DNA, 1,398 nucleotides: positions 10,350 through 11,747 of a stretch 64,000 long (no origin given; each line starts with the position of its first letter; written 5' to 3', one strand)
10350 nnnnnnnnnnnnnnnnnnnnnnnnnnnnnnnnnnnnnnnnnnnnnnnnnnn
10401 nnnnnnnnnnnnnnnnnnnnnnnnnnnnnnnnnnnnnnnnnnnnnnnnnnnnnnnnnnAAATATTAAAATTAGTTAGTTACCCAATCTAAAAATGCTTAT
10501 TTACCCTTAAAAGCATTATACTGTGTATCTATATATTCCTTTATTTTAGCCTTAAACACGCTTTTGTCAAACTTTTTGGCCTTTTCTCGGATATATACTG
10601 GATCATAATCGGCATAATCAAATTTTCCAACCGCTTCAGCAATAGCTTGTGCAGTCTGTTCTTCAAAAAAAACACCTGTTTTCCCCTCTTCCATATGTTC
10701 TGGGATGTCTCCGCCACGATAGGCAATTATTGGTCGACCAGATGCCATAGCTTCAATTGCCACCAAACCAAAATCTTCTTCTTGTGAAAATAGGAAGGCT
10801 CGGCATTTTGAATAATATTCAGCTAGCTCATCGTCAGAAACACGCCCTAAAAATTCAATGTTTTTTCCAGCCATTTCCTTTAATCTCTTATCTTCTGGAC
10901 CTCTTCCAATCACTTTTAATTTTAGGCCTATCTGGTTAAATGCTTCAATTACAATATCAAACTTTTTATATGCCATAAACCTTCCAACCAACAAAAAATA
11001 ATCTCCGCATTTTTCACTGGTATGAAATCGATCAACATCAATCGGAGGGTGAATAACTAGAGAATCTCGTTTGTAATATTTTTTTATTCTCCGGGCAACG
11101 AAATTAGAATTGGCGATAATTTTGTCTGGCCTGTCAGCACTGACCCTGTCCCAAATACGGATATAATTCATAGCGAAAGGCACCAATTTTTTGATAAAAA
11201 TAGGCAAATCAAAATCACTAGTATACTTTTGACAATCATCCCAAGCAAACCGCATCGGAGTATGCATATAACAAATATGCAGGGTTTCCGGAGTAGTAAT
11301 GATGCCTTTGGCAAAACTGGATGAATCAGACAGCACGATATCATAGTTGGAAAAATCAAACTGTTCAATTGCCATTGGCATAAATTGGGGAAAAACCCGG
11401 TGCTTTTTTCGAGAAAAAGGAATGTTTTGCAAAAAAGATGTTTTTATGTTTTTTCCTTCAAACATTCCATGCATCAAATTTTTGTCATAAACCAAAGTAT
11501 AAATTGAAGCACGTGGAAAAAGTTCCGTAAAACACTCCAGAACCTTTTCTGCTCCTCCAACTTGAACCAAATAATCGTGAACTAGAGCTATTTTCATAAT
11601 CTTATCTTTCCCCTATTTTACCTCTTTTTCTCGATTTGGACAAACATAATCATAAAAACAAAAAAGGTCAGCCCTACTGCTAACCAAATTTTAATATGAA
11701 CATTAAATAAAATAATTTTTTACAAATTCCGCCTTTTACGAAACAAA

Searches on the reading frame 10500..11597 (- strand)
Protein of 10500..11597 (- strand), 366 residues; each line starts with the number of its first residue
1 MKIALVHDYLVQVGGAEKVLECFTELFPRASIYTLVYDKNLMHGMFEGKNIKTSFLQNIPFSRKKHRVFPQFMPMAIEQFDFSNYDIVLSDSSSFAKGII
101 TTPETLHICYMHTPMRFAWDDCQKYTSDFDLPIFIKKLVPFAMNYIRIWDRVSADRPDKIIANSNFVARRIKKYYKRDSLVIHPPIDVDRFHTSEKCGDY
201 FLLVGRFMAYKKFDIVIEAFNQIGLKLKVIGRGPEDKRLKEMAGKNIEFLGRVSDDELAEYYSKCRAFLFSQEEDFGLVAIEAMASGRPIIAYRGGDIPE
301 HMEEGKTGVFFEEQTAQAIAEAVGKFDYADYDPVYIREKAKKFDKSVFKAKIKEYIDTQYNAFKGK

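Call 37: search_protein_families(library=pfam, proteins=[window:10500-11597:-], max_evalue=0.001)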
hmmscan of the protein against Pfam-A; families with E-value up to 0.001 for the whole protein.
window:10500-11597:- (366 aa): 4 families
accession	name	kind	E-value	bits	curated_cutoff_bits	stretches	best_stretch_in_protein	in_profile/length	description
PF00534.26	Glycos_transf_1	-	4.9e-28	98.3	26.4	1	198-326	15-155/172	Glycosyl transferases group 1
PF13692.12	Glyco_trans_1_4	-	1.8e-26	93.5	27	1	200-324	3-137/142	Glycosyl transferases group 1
PF13439.12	Glyco_transf_4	-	3.5e-09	37.3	28.5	1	53-190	41-170/170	Glycosyltransferase Family 4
PF13524.12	Glyco_trans_1_2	-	7.4e-07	29.7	25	1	219-338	8-120/144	Glycosyl transferase-like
